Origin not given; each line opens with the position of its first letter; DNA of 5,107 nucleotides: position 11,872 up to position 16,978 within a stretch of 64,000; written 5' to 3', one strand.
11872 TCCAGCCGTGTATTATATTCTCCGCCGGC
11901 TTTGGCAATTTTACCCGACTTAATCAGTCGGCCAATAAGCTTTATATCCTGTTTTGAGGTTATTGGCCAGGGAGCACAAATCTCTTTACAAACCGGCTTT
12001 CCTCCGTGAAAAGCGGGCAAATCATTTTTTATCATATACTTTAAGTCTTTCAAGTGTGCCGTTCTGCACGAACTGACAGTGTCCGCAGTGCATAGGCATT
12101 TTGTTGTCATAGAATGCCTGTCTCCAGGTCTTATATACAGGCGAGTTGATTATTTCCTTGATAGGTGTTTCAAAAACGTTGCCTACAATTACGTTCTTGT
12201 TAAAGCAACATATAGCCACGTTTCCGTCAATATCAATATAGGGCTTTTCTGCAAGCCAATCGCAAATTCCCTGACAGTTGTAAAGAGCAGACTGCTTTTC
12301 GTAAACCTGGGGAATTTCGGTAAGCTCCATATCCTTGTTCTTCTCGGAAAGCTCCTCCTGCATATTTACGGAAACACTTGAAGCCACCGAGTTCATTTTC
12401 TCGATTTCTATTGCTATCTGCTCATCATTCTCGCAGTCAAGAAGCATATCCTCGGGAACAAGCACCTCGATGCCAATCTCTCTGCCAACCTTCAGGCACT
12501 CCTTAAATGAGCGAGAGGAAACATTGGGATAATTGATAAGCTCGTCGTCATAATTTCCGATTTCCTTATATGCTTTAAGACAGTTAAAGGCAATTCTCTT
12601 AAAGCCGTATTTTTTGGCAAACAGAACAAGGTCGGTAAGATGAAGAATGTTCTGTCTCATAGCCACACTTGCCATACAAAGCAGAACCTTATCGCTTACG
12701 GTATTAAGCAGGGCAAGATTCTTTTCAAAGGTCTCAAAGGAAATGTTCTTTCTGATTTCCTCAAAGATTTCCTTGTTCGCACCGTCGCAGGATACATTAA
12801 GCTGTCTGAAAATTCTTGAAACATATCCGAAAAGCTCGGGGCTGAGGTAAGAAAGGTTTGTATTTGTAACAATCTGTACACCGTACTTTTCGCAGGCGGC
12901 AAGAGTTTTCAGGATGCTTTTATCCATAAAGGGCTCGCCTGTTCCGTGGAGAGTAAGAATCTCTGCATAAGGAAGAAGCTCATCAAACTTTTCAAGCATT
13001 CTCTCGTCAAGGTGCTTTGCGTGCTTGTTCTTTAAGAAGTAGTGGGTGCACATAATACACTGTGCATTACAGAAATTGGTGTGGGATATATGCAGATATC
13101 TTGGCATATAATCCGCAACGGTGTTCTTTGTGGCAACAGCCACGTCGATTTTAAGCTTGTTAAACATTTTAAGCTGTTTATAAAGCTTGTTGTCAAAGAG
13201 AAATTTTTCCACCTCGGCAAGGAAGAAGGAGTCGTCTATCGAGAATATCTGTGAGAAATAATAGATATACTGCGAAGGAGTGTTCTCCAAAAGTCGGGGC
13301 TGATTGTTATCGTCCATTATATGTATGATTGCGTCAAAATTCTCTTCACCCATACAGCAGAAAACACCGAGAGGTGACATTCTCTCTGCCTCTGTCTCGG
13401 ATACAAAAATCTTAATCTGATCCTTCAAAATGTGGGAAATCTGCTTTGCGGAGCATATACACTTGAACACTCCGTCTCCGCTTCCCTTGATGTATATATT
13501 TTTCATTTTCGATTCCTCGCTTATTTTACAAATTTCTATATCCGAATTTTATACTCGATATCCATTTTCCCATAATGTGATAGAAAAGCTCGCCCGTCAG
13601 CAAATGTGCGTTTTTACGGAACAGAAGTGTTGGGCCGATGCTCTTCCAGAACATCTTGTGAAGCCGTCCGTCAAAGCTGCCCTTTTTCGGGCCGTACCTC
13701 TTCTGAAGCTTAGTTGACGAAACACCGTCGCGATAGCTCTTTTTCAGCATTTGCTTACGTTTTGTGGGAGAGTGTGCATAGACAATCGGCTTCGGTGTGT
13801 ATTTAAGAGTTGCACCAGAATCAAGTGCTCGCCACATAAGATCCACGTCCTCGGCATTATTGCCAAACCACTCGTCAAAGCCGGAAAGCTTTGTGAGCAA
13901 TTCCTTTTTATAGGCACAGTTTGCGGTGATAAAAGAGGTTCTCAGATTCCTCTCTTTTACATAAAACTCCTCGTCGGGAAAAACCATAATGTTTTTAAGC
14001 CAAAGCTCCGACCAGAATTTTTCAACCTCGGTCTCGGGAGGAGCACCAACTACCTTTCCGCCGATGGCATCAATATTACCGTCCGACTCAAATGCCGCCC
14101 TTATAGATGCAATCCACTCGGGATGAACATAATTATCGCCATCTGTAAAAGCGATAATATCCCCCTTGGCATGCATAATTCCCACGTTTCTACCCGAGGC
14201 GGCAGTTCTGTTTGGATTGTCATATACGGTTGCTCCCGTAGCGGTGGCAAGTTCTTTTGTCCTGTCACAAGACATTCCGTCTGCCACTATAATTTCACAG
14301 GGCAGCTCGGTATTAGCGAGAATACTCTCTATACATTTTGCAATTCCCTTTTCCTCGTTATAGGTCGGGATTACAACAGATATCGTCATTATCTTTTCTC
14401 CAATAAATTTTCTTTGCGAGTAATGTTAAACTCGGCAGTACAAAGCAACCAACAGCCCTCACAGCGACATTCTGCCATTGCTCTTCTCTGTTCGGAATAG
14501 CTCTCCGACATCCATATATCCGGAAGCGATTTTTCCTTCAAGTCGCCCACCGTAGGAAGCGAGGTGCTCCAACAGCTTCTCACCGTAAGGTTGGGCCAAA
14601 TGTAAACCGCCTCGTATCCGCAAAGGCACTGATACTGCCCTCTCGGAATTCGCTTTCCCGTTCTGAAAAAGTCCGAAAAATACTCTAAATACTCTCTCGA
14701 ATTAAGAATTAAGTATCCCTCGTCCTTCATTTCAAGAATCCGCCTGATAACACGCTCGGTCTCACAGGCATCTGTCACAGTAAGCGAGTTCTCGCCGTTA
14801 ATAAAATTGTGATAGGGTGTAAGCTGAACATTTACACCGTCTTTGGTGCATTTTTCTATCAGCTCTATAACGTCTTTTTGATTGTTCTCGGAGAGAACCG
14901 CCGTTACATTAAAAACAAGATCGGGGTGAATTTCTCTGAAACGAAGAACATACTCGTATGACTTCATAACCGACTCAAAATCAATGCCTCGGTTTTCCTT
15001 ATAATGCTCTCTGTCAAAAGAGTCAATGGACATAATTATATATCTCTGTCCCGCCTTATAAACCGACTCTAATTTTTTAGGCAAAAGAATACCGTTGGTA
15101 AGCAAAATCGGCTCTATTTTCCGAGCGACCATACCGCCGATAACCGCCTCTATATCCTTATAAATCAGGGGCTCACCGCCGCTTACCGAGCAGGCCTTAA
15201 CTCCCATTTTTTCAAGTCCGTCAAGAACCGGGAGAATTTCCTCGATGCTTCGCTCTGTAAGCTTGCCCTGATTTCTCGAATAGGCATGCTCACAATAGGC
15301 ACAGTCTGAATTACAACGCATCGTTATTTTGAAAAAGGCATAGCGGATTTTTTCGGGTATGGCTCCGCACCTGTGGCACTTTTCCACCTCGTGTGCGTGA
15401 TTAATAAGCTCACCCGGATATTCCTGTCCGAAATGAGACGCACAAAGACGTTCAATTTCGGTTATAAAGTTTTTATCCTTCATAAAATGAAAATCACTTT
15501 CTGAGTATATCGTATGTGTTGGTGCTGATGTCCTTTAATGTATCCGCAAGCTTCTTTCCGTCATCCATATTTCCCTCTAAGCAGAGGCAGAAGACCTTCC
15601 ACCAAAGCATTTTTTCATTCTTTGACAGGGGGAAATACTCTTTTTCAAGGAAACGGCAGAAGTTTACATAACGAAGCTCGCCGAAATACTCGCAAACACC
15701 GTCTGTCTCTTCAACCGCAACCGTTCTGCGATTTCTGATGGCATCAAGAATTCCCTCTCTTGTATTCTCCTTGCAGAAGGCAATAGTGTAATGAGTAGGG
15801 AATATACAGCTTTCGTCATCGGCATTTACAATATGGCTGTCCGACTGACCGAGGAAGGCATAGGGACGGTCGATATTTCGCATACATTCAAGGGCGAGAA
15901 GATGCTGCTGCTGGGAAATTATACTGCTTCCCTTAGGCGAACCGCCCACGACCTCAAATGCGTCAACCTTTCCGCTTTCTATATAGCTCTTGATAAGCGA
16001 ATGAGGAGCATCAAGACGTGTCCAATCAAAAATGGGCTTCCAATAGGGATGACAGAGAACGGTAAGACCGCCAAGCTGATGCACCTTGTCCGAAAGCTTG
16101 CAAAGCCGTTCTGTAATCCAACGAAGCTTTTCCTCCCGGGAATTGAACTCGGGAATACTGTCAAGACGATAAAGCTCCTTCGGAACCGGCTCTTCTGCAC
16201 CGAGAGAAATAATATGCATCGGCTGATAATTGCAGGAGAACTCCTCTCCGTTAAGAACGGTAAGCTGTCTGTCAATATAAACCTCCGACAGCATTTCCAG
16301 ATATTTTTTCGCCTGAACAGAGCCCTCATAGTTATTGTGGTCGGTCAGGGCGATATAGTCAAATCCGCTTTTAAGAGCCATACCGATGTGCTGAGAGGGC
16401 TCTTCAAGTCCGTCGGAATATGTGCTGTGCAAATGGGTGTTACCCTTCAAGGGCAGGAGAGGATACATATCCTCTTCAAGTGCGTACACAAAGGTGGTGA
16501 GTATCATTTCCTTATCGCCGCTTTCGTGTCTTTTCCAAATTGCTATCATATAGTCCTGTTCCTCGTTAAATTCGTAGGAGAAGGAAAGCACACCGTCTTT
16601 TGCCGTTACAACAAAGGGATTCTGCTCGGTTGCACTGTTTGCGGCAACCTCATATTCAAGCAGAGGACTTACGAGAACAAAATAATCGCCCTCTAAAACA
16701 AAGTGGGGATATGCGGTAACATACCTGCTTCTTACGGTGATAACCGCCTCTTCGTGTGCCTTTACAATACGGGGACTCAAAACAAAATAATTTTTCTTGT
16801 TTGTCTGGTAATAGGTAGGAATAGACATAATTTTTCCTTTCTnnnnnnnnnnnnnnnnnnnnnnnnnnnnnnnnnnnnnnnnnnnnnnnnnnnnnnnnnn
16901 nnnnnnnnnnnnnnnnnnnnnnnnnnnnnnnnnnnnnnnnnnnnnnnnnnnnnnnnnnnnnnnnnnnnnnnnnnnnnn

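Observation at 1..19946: Seventeen-gene single-promoter operon in which eight genes are radical-SAM enzymes embedded in glycan/polyprenyl chemistry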

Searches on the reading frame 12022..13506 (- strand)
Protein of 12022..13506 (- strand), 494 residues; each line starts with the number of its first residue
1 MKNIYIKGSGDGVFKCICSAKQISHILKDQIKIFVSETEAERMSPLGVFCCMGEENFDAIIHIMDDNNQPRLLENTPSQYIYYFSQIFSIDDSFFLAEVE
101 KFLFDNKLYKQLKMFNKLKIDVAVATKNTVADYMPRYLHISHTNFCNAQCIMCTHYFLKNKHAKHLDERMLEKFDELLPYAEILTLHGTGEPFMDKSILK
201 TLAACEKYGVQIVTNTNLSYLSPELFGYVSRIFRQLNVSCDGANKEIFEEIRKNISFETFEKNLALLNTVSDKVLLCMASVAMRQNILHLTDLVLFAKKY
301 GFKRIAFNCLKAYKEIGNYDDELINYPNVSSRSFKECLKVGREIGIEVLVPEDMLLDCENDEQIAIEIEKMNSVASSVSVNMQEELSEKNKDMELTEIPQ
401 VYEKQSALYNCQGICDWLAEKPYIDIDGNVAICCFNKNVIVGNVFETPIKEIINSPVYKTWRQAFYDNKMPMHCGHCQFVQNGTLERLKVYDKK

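Call 5: search_protein_families(library=pfam, proteins=[window:12022-13506:-], max_evalue=0.01)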
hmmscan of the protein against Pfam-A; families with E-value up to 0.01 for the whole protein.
window:12022-13506:- (494 aa): 2 families
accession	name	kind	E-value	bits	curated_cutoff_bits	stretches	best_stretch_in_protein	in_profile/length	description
PF13186.11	SPASM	-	4.3e-11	43.4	21.5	1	415-478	1-67/67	Iron-sulfur cluster-binding domain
PF04055.27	Radical_SAM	-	1.8e-09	38.5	29.5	1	140-269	1-138/166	Radical SAM superfamily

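Call 8: search_protein_families(library=ncbifam, proteins=[window:12022-13506:-], max_evalue=0.001)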
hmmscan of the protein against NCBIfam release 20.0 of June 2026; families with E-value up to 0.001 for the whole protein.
window:12022-13506:- (494 aa): 23 families
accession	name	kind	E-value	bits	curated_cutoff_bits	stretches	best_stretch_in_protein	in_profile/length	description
NF033640.1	N_Twi_rSAM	subfamily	1.8e-30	106.3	170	2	115-315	88-315/398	twitch domain-containing radical SAM protein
TIGR04317.1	W_rSAM_matur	equivalog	5.9e-20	71.7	380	1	135-324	3-196/349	tungsten cofactor oxidoreductase radical SAM maturase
TIGR04311.1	rSAM_Geo_metal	subfamily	2.2e-18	66.5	400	1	135-414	2-294/423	radical SAM/SPASM family putative metalloenzyme maturase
NF045574.1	sacti_mat_StsB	exception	3.2e-11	42.7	625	1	141-305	101-264/466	StsB family radical SAM/SPASM domain sactipeptide maturase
NF050035.1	rSAM_WgK_link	exception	4.3e-10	39.1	650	1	134-259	7-135/367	radical SAM/SPASM peptide maturase WgkB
NF038283.1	viperin_w_prok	equivalog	5.2e-09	35.7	180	1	143-271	9-151/281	viperin family antiviral radical SAM protein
TIGR04466.1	rSAM_BlsE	equivalog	5.3e-09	36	400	1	136-318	3-183/327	cytosylglucuronate decarboxylase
TIGR02666.1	moaA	equivalog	8.5e-09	34.8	284.05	1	136-301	10-184/336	GTP 3',8-cyclase MoaA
TIGR04545.1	rSAM_ahbD_hemeb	equivalog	2e-08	34.1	500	1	143-301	7-166/339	heme b synthase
TIGR03962.1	mycofact_rSAM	equivalog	2.1e-08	33.7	265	1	142-302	18-178/339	mycofactocin radical SAM maturase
TIGR04250.1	SCM_rSAM_ScmE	equivalog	2.7e-08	33.1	400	1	135-294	2-162/358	SynChlorMet cassette radical SAM/SPASM protein ScmE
NF038332.1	rSAM_rare_HxsC4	exception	8.6e-08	31.7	500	1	137-329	15-214/335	radical SAM protein HxsC4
TIGR04053.2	TIGR04053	equivalog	1.5e-06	27.7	395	1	142-481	14-339/366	TIGR04053 family radical SAM/SPASM domain-containing protein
TIGR04055.1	rSAM_NirJ2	equivalog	2.3e-06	27.4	500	0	142-301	6-165/326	putative heme d1 biosynthesis radical SAM protein NirJ2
TIGR04054.1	rSAM_NirJ1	equivalog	4.2e-06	25.6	650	1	137-481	37-356/387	putative heme d1 biosynthesis radical SAM protein NirJ1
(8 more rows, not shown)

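Call 70: search_protein_families(library=padloc, proteins=[window:12022-13506:-], max_evalue=0.001)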
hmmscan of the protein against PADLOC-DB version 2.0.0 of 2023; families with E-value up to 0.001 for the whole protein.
window:12022-13506:- (494 aa): 2 families
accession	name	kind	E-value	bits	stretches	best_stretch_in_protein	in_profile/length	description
PDLC02903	pVip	-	2.4e-10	38.3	1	143-256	7-116/257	Viperins not associated with kinases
PDLC02904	pVip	-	4.5e-09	34.2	1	143-297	10-165/262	Viperins associated with kinases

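Call 73: search_solved_structures(query=window:12022-13506:-, max_evalue=0.1)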
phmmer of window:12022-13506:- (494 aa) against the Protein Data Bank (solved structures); distinct sequences matched with E-value up to 0.1: 4.
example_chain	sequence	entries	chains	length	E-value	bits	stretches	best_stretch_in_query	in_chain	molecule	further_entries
7mcc_A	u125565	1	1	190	0.0007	21.6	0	309-346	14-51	AI-designed TIM-barrel F2C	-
7vob_C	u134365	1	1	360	0.0011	20.9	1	135-316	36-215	Cytosylglucuronate decarboxylase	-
7voc_C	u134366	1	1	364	0.0011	20.9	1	135-316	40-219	Cytosylglucuronate decarboxylase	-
7smj_A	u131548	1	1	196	0.0016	20.4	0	309-347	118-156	AI-designed TIM-barrel F2N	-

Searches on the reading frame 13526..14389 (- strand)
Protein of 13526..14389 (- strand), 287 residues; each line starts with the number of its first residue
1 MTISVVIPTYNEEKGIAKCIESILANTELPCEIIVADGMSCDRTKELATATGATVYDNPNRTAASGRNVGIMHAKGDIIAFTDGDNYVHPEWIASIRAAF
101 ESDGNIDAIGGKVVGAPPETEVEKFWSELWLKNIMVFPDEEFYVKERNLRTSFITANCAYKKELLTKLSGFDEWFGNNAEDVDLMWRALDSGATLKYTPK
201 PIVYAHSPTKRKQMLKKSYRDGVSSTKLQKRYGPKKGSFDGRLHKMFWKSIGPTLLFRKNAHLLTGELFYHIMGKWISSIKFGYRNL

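Call 5: search_protein_families(library=pfam, proteins=[window:13526-14389:-], max_evalue=0.01)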
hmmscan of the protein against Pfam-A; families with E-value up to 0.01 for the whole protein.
window:13526-14389:- (287 aa): 5 families
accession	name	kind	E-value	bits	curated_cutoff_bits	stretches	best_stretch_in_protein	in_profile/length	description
PF00535.33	Glycos_transf_2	-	2.9e-28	99.4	23.3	1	4-165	1-164/168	Glycosyl transferase family 2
PF13641.12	Glyco_tranf_2_3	-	2.1e-16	61.1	27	1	3-220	3-226/230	Glycosyltransferase like family 2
PF10111.15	Glyco_tranf_2_2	-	6.1e-13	49.3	27.3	1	4-207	1-218/276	Glycosyltransferase like family 2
PF13632.12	Glyco_trans_2_3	-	8.5e-11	42.5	27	1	78-258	1-171/198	Glycosyl transferase family group 2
PF13506.12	Glyco_transf_21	-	0.0006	19.8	21.7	1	70-216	25-167/174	Glycosyl transferase family 21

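Call 8: search_protein_families(library=ncbifam, proteins=[window:13526-14389:-], max_evalue=0.001)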
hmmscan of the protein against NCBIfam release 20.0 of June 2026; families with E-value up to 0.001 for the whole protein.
window:13526-14389:- (287 aa): 22 families
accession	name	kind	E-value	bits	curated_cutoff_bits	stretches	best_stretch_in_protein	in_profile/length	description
TIGR03965.1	mycofact_glyco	equivalog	4.5e-32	111.5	280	1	2-234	75-308/467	mycofactocin biosynthesis glycosyltransferase MftF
NF041875.1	EPS_EpsD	equivalog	4.2e-24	85.5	370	1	3-233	1-235/325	exopolysaccharide biosynthesis glycosyltransferase EpsD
NF041394.1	GtaseAglG_Halo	equivalog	2.3e-19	69.8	440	1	1-181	1-184/304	glucosyl-dolichyl phosphate glucuronosyltransferase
TIGR04283.1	glyco_like_mftF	equivalog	6.1e-19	68.5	182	1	3-105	1-102/221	TIGR04283 family arsenosugar biosynthesis glycosyltransferase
NF010496.0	PRK13915.1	equivalog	6.9e-14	51.6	262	1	2-100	32-142/307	glucosyl-3-phosphoglycerate synthase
NF038302.1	EPS_HpsE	equivalog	1.6e-13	50.3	300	1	2-116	2-127/307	hormogonium polysaccharide biosynthesis glycosyltransferase HpsE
NF007482.0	PRK10073.1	equivalog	1.5e-12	47.2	423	1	2-92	7-102/334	glycosyltransferase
NF047683.1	TeichurnBiosyTuaG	equivalog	4.7e-12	46.1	400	1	2-92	7-103/252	teichuronic acid biosynthesis protein TuaG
NF038299.1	EPS_HpsN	equivalog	1.1e-11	44.3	425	1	2-200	2-215/317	hormogonium polysaccharide biosynthesis glycosyltransferase HpsN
TIGR03937.1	PgaC_IcaA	equivalog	3.4e-11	42.7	422.3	1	2-111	46-161/407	poly-beta-1,6-N-acetyl-D-glucosamine synthase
TIGR03111.1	glyc2_xrt_Gpos1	hypoth_equivalog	3.9e-09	35.8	363.95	1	2-137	50-193/439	TIGR03111 family XrtG-associated glycosyltransferase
TIGR04182.1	glyco_TIGR04182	equivalog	5.4e-09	35.9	325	1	3-96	2-93/293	S-layer glycoprotein N-glycosyltransferase AglJ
NF041391.1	DPhHxTase_Halo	equivalog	3e-08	32.9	375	1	9-96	3-89/213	dolichyl-phosphate hexose transferase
NF053739.1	GlytfEpsEBac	equivalog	5.4e-08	32.1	450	1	3-93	3-100/265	glycosyltransferase EpsE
NF050050.1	ProtGlycPglI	equivalog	2.8e-07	30.2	500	1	2-96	3-104/306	GalNAc(5)-diNAcBac-PP-undecaprenol beta-1,3-glucosyltransferase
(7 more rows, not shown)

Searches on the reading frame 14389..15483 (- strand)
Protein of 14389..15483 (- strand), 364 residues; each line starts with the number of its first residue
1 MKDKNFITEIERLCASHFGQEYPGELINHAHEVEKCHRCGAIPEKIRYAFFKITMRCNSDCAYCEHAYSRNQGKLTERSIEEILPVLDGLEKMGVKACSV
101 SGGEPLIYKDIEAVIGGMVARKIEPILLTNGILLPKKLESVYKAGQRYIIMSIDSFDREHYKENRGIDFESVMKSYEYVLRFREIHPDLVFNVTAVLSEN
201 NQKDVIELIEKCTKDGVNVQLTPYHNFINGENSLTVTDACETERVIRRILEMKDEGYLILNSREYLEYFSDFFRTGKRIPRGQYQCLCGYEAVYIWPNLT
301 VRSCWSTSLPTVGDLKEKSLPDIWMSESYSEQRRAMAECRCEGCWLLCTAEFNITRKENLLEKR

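Call 5: search_protein_families(library=pfam, proteins=[window:14389-15483:-], max_evalue=0.01)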
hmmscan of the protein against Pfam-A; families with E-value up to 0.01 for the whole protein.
window:14389-15483:- (364 aa): 2 families
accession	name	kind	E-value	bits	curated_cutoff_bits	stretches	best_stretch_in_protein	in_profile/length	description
PF04055.27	Radical_SAM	-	1.2e-23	84.5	29.5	1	53-211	3-165/166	Radical SAM superfamily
PF13186.11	SPASM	-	3.3e-07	30.9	21.5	1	286-345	1-67/67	Iron-sulfur cluster-binding domain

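Call 8: search_protein_families(library=ncbifam, proteins=[window:14389-15483:-], max_evalue=0.001)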
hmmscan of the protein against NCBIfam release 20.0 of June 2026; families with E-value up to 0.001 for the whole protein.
window:14389-15483:- (364 aa): 60 families (the best 25 are shown)
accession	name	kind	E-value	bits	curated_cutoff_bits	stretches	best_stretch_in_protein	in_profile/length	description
TIGR02668.1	moaA_archaeal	equivalog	2.6e-25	89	325.25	1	51-253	14-214/303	GTP 3',8-cyclase MoaA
TIGR04317.1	W_rSAM_matur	equivalog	1.3e-23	83.7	380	1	45-344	2-310/349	tungsten cofactor oxidoreductase radical SAM maturase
NF001199.0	PRK00164.2-1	equivalog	6.8e-23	81.3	231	1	51-233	16-196/308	GTP 3',8-cyclase MoaA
TIGR02666.1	moaA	equivalog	1.8e-21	76.5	284.05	1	51-252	14-219/336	GTP 3',8-cyclase MoaA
TIGR03961.1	rSAM_PTO1314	hypoth_equivalog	3.1e-20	72.7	306.05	1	50-268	26-232/332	PTO1314 family radical SAM protein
TIGR04133.1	rSAM_w_lipo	hypoth_equivalog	8.4e-18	64.4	425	1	44-345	21-322/350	TIGR04133 family radical SAM/SPASM protein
TIGR04055.1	rSAM_NirJ2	equivalog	1.8e-17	63.9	500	1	54-344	7-294/326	putative heme d1 biosynthesis radical SAM protein NirJ2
TIGR04466.1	rSAM_BlsE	equivalog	1.2e-16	61.1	400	1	47-160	3-113/327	cytosylglucuronate decarboxylase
TIGR04347.1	pseudo_SAM_Halo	equivalog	1.3e-16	60.8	525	1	50-253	41-242/390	TIGR04347 family pseudo-SAM/SPASM protein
NF045702.1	rSAM_GDGT_ether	equivalog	4.6e-16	58.5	450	1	35-213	74-254/486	tetraether lipid synthase Tes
NF050035.1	rSAM_WgK_link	exception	2.5e-15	56.3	650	1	52-211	14-170/367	radical SAM/SPASM peptide maturase WgkB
TIGR03470.1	HpnH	equivalog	5.1e-15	55.3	225.05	1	54-269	35-246/318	adenosyl-hopene transferase HpnH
TIGR02109.1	PQQ_syn_pqqE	equivalog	5.2e-15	55.3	381.35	1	52-334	12-290/358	pyrroloquinoline quinone biosynthesis protein PqqE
TIGR04054.1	rSAM_NirJ1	equivalog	8.4e-15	54.3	650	1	24-215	14-203/387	putative heme d1 biosynthesis radical SAM protein NirJ1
NF038283.1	viperin_w_prok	equivalog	1.2e-14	54.2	180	1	51-216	6-182/281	viperin family antiviral radical SAM protein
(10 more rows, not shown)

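Call 30: search_solved_structures(query=window:14389-15483:-, max_evalue=0.01)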
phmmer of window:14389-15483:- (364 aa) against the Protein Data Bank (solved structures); distinct sequences matched with E-value up to 0.01: 20.
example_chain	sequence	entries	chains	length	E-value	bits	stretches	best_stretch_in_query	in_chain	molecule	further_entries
7voc_C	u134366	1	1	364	9.5e-14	54.7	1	45-158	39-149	Cytosylglucuronate decarboxylase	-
7vob_C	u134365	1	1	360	9.8e-14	54.7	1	45-158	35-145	Cytosylglucuronate decarboxylase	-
2fb2_A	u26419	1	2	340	5.3e-11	45.7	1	46-193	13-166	Molybdenum cofactor biosynthesis protein A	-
1tv7_A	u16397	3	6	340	6.5e-11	45.4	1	46-210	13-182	Molybdenum cofactor biosynthesis protein A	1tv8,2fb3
8wm2_A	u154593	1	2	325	1.1e-08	38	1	40-164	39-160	Fe-S radical SAM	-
6c8v_A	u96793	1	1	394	1e-06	31.6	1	42-251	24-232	Coenzyme PQQ synthesis protein E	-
5v1q_A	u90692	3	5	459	1e-06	31.6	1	49-328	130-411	Radical SAM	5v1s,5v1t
6efn_A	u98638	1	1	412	1.6e-06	31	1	50-343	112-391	Sporulation killing factor maturation protein SkfB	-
6b4c_A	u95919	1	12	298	4e-06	29.6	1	38-199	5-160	Viperin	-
7n7i_A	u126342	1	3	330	4.4e-06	29.5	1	38-199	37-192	Viperin-like enzyme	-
4m7t_A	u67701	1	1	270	5.7e-06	29.1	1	49-152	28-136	BtrN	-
9dgw_A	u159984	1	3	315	8.1e-06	28.6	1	39-199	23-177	Radical SAM core domain-containing protein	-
9dfw_A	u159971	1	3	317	8.4e-06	28.6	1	39-199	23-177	Radical SAM core domain-containing protein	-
8vpo_A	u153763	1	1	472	1.3e-05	28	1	31-192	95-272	Radical SAM core domain-containing protein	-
4m7s_A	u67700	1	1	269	1.4e-05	27.9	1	52-152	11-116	BtrN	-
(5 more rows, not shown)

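Call 70: search_protein_families(library=padloc, proteins=[window:14389-15483:-], max_evalue=0.001)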
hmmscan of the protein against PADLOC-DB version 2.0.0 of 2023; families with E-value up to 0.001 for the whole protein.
window:14389-15483:- (364 aa): 3 families
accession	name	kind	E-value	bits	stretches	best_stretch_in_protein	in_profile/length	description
PDLC02904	pVip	-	6.7e-19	66.4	1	51-225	7-179/262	Viperins associated with kinases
PDLC02903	pVip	-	1.4e-16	58.7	1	51-225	4-175/257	Viperins not associated with kinases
PDLC02905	pVip-kinase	-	4.5e-07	27.5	1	35-215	171-356/474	Viperin-kinase fusion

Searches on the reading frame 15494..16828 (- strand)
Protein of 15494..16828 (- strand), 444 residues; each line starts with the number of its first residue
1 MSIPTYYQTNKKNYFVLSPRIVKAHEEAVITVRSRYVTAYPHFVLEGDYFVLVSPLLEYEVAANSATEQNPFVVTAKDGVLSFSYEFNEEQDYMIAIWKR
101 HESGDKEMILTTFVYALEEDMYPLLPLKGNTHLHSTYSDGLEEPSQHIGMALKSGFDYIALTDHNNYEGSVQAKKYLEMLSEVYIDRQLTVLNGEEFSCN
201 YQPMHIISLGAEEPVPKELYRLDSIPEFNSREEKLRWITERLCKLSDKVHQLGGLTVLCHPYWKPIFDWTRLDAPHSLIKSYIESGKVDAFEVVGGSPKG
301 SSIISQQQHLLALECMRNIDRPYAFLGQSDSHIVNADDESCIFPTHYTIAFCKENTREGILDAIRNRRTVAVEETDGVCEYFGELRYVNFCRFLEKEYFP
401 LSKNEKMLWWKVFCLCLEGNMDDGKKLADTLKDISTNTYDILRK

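Call 5: search_protein_families(library=pfam, proteins=[window:15494-16828:-], max_evalue=0.01)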
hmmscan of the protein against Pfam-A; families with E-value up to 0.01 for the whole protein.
window:15494-16828:- (444 aa): 2 families
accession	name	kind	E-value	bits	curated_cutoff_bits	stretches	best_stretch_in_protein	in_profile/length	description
PF02811.25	PHP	-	4.8e-08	33.9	26.4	1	131-225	2-94/164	PHP domain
PF12228.14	DUF3604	-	0.0047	15.9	20.4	0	344-371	377-404/591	Protein of unknown function (DUF3604)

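Call 8: search_protein_families(library=ncbifam, proteins=[window:15494-16828:-], max_evalue=0.001)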
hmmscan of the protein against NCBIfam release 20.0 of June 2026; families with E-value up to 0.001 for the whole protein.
window:15494-16828:- (444 aa): 8 families
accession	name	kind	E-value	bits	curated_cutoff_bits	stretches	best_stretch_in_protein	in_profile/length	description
NF038032.1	CehA_McbA_metalo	domain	4.3e-17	62.5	80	1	128-376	4-217/315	CehA/McbA family metallohydrolase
NF041577.1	nside_bi_sphtase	equivalog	5e-10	39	400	1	131-225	6-95/276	3',5'-nucleoside bisphosphate phosphatase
NF047791.1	RNaseRnm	equivalog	5.6e-10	38.9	375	1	131-244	5-113/275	RNase RNM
NF006251.0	PRK08392.1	equivalog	1.7e-06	27.7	212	1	130-200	3-73/216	hypothetical protein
NF006375.0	PRK08609.1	equivalog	1.1e-05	24.2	426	1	127-167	335-375/571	DNA polymerase/3'-5' exonuclease PolX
TIGR01856.1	hisJ_fam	subfamily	0.00049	19.9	90.2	1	131-180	3-53/252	histidinol-phosphatase HisJ family protein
NF005928.0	PRK07945.1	equivalog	0.0006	19.3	250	1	127-165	98-136/337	PHP domain-containing protein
NF045780.1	TrlF_fam_ATP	equivalog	0.0007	18.4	350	1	132-227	11-113/944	TrlF family AAA-like ATPase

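Call 70: search_protein_families(library=padloc, proteins=[window:15494-16828:-], max_evalue=0.001)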
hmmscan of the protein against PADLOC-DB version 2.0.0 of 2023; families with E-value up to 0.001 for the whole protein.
window:15494-16828:- (444 aa): 0 families
